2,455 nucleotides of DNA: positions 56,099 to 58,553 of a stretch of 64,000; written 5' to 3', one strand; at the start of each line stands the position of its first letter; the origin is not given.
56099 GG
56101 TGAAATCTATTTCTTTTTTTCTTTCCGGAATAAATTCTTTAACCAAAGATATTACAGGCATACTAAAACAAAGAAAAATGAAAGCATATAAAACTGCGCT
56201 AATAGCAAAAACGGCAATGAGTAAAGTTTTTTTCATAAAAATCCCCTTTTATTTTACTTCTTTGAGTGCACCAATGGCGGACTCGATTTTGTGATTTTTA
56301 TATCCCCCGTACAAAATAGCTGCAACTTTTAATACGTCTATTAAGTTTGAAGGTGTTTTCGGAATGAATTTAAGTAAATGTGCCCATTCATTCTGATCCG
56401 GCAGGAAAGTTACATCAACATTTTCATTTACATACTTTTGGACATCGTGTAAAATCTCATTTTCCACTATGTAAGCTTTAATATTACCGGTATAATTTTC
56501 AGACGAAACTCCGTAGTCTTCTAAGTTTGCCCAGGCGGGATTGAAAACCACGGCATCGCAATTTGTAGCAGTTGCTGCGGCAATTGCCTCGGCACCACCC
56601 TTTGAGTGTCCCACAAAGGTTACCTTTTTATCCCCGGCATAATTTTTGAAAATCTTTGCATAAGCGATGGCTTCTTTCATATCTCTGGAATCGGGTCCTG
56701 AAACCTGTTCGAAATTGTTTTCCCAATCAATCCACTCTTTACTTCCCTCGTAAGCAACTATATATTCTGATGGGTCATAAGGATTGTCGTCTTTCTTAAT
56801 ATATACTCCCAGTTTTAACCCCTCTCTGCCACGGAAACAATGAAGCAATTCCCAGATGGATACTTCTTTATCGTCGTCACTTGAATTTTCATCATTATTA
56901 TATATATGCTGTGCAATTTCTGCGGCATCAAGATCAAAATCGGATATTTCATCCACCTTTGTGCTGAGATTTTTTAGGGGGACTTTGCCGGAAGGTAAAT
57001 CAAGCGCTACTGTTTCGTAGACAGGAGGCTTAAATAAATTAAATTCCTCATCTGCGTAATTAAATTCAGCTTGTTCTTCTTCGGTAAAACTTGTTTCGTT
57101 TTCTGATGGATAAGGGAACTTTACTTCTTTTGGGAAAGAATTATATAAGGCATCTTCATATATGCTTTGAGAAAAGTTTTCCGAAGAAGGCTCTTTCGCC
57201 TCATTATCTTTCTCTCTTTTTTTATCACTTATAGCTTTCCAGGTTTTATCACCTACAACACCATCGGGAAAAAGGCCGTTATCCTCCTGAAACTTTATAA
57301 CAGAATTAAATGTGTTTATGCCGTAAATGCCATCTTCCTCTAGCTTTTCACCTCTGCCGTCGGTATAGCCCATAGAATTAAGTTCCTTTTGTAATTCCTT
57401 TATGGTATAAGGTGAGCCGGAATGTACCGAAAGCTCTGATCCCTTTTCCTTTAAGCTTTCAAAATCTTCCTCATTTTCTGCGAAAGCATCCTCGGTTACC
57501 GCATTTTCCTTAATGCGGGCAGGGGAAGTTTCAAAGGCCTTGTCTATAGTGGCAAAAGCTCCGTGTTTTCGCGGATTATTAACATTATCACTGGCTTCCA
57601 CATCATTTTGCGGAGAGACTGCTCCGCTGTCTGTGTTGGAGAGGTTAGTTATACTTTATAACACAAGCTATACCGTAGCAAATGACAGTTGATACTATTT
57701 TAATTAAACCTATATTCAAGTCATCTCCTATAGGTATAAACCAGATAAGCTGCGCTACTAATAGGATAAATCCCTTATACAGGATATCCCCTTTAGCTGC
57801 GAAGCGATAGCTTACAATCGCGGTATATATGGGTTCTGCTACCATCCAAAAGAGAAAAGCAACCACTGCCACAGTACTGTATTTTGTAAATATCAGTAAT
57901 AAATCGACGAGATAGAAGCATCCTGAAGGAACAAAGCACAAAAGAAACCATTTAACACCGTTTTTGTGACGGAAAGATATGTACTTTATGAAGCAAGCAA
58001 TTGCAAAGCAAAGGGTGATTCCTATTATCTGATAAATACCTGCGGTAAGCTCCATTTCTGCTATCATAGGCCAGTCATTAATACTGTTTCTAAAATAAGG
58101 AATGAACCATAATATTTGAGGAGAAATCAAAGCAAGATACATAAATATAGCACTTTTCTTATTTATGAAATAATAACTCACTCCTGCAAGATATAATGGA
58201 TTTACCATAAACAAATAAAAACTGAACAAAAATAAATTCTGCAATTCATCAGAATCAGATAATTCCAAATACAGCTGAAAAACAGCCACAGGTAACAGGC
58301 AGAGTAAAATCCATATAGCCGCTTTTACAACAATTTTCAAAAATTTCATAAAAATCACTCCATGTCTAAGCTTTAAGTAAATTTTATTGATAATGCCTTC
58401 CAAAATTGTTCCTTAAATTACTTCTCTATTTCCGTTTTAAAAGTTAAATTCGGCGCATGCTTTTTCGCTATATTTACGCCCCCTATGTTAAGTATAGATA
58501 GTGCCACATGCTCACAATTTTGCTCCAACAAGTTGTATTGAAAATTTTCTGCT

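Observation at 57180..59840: Module shuffling between the two cassette-2 genes: about 430 bp of near-identical DNA and a 5'-truncated, start-less recipient gene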

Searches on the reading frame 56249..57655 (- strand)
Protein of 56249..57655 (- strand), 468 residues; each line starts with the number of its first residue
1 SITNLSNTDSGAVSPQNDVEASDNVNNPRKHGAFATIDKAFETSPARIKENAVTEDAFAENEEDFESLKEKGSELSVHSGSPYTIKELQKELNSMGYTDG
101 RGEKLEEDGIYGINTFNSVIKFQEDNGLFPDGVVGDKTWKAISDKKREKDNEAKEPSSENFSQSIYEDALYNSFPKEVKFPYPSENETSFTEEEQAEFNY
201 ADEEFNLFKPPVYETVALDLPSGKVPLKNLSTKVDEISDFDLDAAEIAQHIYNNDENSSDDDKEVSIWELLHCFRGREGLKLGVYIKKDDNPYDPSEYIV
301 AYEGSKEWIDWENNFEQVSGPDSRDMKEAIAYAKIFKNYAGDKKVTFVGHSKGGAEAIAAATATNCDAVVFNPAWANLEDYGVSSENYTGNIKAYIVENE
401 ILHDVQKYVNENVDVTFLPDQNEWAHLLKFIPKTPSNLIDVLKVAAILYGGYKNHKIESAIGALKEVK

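Call 10: search_protein_families(library=pfam, proteins=[window:56249-57655:-], max_evalue=0.01)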
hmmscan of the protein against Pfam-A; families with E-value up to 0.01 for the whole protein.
window:56249-57655:- (468 aa): 2 families
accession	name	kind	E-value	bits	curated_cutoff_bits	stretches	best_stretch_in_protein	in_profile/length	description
PF01471.23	PG_binding_1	-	3.1e-13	50.1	23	1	85-142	5-57/57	Putative peptidoglycan binding domain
PF11187.14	Mbeg1-like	-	0.00022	21.2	21.1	1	297-365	38-106/224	Mbeg1-like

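Call 11: find_homologous_proteins(query=window:56249-57655:-)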
Query window:56249-57655:- (468 aa): 37 proteins with E <= 0.001 among 8000 candidates.
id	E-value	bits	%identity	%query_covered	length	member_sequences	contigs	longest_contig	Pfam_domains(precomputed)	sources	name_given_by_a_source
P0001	0.0e+0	1010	100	96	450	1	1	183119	PF26363.2,PF01471.24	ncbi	-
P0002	9.6e-99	350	50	59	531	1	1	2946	PF26363.2,PF11187.15,PF01471.24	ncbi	-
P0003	1.0e-93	333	45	82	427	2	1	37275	PF26363.2,PF11187.15,PF01471.24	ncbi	-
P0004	9.2e-92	327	75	28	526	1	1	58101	PF09374.16,PF01471.24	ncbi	-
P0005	7.3e-90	320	45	80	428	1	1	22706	PF01764.32,PF26363.2,PF11187.15,PF01471.24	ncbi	-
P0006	5.0e-84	301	54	57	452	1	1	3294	PF26363.2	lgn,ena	-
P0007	1.4e-41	161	43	43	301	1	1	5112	PF26363.2,PF11187.15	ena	-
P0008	1.9e-41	161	51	34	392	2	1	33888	PF26363.2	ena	-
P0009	8.5e-40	155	41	52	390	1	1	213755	PF26363.2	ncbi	-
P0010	9.9e-37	145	73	21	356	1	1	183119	PF09374.16,PF01471.24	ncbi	-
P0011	2.1e-33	134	71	19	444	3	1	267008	PF01471.24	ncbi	-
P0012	2.3e-33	134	43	38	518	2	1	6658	PF05593.20,PF26363.2,PF25023.2,PF11187.15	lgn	-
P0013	8.5e-33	132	42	38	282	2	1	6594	PF26363.2,PF11187.15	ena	-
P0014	2.4e-32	131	44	36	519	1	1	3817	PF02445.22,PF26363.2,PF25023.2,PF11187.15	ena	-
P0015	3.7e-25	107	37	39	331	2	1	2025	PF05593.20,PF26363.2,PF25023.2,PF11187.15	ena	-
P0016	3.2e-24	104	38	40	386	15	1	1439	PF05593.20,PF26363.2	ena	-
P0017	4.4e-24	103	36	39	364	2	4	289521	PF26363.2,PF14107.12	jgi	jgi:hypothetical protein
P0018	2.4e-23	101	33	48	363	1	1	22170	PF26363.2,PF14107.12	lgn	-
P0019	1.3e-22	99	36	38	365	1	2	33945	PF26363.2,PF14107.12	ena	-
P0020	5.4e-22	97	34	39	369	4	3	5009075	PF26363.2,PF14107.12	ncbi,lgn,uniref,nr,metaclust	ncbi:DUF4280 domain-containing protein [Pelosinus fermentans]|uniref:DUF4280 domain-containing prote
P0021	3.2e-19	87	34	48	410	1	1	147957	PF05593.20,PF26363.2,PF25023.2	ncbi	-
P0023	2.7e-17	81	37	39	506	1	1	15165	PF19127.7,PF26363.2,PF01473.27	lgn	-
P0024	1.0e-14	73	36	39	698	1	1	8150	PF26363.2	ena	-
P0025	1.2e-14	72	36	39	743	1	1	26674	PF05593.20,PF26363.2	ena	-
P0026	1.2e-14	72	36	39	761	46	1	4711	PF05593.20,PF26363.2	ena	-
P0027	1.2e-14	72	36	39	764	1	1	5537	PF05593.20,PF26363.2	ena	-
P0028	1.2e-14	72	36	39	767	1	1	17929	PF05593.20,PF26363.2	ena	-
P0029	1.2e-14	72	36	39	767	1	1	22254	PF05593.20,PF26363.2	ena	-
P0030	1.2e-14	72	36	39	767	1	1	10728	PF05593.20,PF26363.2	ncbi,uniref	ncbi:RHS repeat-associated core domain-containing protein [Prevotella histicola]|uniref:RHS repeat-a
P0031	1.2e-14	72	36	39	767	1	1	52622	PF05593.20,PF26363.2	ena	-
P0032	1.2e-14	72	36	39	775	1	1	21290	PF05593.20,PF26363.2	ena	-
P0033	1.3e-14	72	36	39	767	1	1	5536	PF05593.20,PF26363.2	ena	-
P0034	1.3e-14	72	35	39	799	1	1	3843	PF05593.20,PF26363.2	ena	-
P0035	3.6e-14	71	35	24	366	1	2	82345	PF26363.2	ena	-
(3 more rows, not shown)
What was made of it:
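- In other bacteria it is fused to RHS repeats and to DUF4280 (PAAR-like) (call 11). The source annotation calls a 450-aa product (P0001, call 11). The window comes from a 183-kb contig assembled by an unknown method (call 11).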

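Call 14: find_encoding_contigs(protein=P0001, flank=10000, max_places=6)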
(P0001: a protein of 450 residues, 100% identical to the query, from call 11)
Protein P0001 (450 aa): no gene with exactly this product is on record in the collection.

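Call 15: find_encoding_contigs(protein=P0004, flank=10000, max_places=6)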
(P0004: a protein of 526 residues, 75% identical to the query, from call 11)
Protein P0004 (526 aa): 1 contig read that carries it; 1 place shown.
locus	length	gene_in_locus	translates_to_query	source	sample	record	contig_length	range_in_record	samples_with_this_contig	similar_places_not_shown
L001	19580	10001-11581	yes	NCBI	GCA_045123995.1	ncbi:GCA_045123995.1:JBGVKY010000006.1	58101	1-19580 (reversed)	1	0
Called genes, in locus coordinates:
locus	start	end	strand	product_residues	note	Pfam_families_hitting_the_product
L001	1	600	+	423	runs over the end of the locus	PF00534:Glycos_transf_1 (weak), PF13692:Glyco_trans_1_4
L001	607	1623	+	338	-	PF00535:Glycos_transf_2, PF10111:Glyco_tranf_2_2, PF13641:Glyco_tranf_2_3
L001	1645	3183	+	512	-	PF01943:Polysacc_synt, PF03023:MurJ (weak)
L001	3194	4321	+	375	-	PF20706:GT4-conflict (weak), PF00534:Glycos_transf_1, PF13692:Glyco_trans_1_4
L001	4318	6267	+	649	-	PF04991:LicD, PF04230:PS_pyruv_trans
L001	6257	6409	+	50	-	-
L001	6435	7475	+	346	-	PF01073:3Beta_HSD, PF01370:Epimerase, PF02719:Polysacc_synt_2, PF04321:RmlD_sub_bind, PF05368:NmrA, PF07993:NAD_binding_4, PF13460:NAD_binding_10, PF16363:GDP_Man_Dehyd, +2 more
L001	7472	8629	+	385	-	PF01370:Epimerase, PF04321:RmlD_sub_bind (faint), PF07993:NAD_binding_4 (faint), PF02719:Polysacc_synt_2 (weak), PF14667:Polysacc_synt_C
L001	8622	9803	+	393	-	PF02350:Epimerase_2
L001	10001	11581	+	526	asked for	PF01471:PG_binding_1, PF09374:PG_binding_3 (faint), PF01471:PG_binding_1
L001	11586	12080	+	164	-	-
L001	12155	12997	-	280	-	PF09339:HTH_IclR, PF01614:IclR_C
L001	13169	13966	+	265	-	PF23441:SDR (weak), PF00106:adh_short, PF08659:KR, PF13561:adh_short_C2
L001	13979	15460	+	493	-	PF07364:DUF1485, PF07171:MlrC_C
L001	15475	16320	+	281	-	PF01263:Aldose_epim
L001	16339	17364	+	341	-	PF08240:ADH_N, PF16912:Glu_dehyd_C, PF01262:AlaDh_PNT_C (weak), PF00107:ADH_zinc_N, PF13602:ADH_zinc_N_2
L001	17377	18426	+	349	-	PF03786:UxuA, PF01261:AP_endonuc_2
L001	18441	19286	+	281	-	PF00248:Aldo_ket_red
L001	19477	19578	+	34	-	?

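Call 23: find_encoding_contigs(protein=P0003, flank=6000, max_places=3)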
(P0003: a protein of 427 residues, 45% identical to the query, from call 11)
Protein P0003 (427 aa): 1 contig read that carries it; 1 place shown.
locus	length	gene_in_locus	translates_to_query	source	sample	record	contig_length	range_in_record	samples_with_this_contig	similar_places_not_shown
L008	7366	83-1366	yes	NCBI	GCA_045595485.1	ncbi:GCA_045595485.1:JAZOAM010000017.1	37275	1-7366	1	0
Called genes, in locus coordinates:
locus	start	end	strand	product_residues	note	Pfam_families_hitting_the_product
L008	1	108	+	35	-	?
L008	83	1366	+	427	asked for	PF01471:PG_binding_1, PF26363:Phospholipase-like, PF11187:Mbeg1-like (weak)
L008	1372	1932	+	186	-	-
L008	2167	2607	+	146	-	-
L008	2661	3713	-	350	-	-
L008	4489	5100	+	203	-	-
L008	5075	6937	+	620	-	PF13292:DXP_synthase_N, PF00456:Transketolase_N (faint), PF00676:E1_dh (weak), PF02779:Transket_pyr, PF02780:Transketolase_C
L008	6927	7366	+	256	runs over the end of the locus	PF01479:S4, PF01728:FtsJ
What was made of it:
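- On Tle-like / PF26363 Phospholipase-like alpha/beta hydrolase: C-terminal domain of gene B: PF26363 is precomputed for P0001 (calls 11, 23).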

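Call 24: find_encoding_contigs(protein=P0005, flank=6000, max_places=3)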
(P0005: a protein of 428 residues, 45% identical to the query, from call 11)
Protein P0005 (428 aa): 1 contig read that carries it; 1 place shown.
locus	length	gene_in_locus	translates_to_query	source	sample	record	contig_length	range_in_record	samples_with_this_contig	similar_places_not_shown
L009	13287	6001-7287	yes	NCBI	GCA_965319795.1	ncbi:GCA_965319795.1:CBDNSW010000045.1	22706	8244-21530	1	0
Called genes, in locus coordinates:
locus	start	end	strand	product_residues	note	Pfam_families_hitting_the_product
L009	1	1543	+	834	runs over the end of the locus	PF00521:DNA_topoisoIV, PF03989:DNA_gyraseA_C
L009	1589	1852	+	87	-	-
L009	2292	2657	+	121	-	-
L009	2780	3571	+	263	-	PF00702:Hydrolase, PF13344:Hydrolase_6, PF13419:HAD_2, PF13242:Hydrolase_like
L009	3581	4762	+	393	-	PF13685:Fe-ADH_2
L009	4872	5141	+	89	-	PF13936:HTH_38 (faint), PF01022:HTH_5, PF12802:MarR_2 (weak), PF12840:HTH_20, PF13412:HTH_24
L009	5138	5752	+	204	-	PF07853:DUF1648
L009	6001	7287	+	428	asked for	PF01471:PG_binding_1, PF26363:Phospholipase-like, PF11187:Mbeg1-like (weak), PF01764:Lipase_3 (faint)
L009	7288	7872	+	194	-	-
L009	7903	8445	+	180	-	-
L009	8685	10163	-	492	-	PF00370:FGGY_N, PF02782:FGGY_C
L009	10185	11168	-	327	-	PF00308:Bac_DnaA, PF01695:IstB_IS21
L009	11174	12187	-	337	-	PF07261:DnaB_2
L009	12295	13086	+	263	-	PF00246:Peptidase_M14, PF24827:AstE_AspA_cat (weak)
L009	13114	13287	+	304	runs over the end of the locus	PF00070:Pyr_redox (faint), PF00890:FAD_binding_2 (weak), PF01134:GIDA (faint), PF01266:DAO (weak), PF03486:HI0933_like (faint), PF07992:Pyr_redox_2, PF12831:FAD_oxidored (weak), PF13738:Pyr_redox_3, +1 more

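Call 25: find_encoding_contigs(protein=P0011, flank=6000, max_places=3)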
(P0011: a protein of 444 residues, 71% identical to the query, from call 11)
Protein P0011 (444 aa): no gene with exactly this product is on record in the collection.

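Call 27: search_protein_families(library=pfam, proteins=[L001:11586-12080:+], max_evalue=5)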
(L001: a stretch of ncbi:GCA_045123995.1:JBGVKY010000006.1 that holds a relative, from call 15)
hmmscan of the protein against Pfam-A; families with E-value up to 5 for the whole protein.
L001:11586-12080:+ (164 aa): 2 families
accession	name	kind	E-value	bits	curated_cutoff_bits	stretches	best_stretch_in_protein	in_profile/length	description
PF08655.15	DASH_Ask1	-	0.023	15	20.7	1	72-99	19-46/64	DASH complex subunit Ask1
PF05718.17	Pox_int_trans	-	0.043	13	22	1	59-156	147-241/382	Poxvirus intermediate transcription factor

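Call 57: find_related_loci(query=window:56249-57655:-, collection=metagenome_contigs, flank=6000)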
Query window:56249-57655:- (468 aa) in metagenome_contigs; peptide patterns used: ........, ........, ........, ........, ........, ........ (x = any residue, [..] = any of these).
164 stretches matched a pattern, but none encodes a relative of the query by tblastn (E <= 1e-3).
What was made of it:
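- Tried and rejected: Protein-guided search with gene B in the same collection: 0 confirmed hits (call 57).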

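Call 61: find_encoding_contigs(protein=P0043, flank=3000, max_places=4)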
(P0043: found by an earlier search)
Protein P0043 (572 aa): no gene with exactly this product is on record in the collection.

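Call 62: find_encoding_contigs(protein=P0046, flank=3000, max_places=4)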
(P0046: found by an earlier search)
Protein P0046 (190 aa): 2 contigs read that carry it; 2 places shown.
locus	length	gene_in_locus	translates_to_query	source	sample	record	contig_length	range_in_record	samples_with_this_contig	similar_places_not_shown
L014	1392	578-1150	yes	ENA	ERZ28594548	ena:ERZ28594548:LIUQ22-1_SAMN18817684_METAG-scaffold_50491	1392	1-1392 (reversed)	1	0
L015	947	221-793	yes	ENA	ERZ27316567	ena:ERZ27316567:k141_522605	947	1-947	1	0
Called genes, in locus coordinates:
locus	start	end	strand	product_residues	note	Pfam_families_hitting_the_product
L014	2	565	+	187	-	?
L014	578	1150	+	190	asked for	-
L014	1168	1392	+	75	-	?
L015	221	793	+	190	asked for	-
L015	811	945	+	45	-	?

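Call 73: search_protein_families(library=padloc, proteins=[window:56249-57601:-], max_evalue=0.01)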
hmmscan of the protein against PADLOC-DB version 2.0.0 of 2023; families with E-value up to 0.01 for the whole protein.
window:56249-57601:- (450 aa): 0 families

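Call 74: search_protein_families(library=ncbifam, proteins=[window:56249-57601:-], max_evalue=0.01)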
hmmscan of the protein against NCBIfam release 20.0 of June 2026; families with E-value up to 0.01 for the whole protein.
window:56249-57601:- (450 aa): 5 families
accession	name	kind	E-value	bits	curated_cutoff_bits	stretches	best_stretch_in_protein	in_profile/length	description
TIGR02869.1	spore_SleB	equivalog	7.5e-11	42.3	236.5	1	66-138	15-82/201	spore cortex-lytic enzyme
NF052336.1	PdgHdaseHSB100310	equivalog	1.1e-06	28.3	500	1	81-126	270-315/316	peptidoglycan hydrolase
NF052335.1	PdgHdaseHSB129560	equivalog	1.9e-06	27.4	500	1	82-124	286-328/330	peptidoglycan hydrolase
NF052377.1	lmo1851_S41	exception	0.0012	17.6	725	1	65-132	391-453/468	lmo1851 family serine protease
NF008291.0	PRK11071.1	equivalog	0.0039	16.9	252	0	314-389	51-127/193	esterase YqiA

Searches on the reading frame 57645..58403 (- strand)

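Call 10: search_protein_families(library=pfam, proteins=[window:57645-58403:-], max_evalue=0.01)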
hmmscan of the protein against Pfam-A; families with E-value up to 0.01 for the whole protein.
window:57645-58403:- (252 aa): 0 families

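Call 27: search_protein_families(library=pfam, proteins=[window:57645-58403:-], max_evalue=5)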
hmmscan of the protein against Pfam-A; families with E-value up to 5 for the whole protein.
window:57645-58403:- (252 aa): 1 family
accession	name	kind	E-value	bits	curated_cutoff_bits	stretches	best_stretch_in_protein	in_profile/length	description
PF20563.3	DUF6773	-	4.2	7.6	27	1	116-173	85-142/163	Family of unknown function (DUF6773)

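Call 73: search_protein_families(library=padloc, proteins=[window:57645-58403:-], max_evalue=0.01)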
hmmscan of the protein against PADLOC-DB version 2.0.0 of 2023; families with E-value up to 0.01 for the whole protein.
window:57645-58403:- (252 aa): 0 families

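Call 74: search_protein_families(library=ncbifam, proteins=[window:57645-58403:-], max_evalue=0.01)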
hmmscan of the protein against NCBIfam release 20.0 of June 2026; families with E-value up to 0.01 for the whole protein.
window:57645-58403:- (252 aa): 0 families
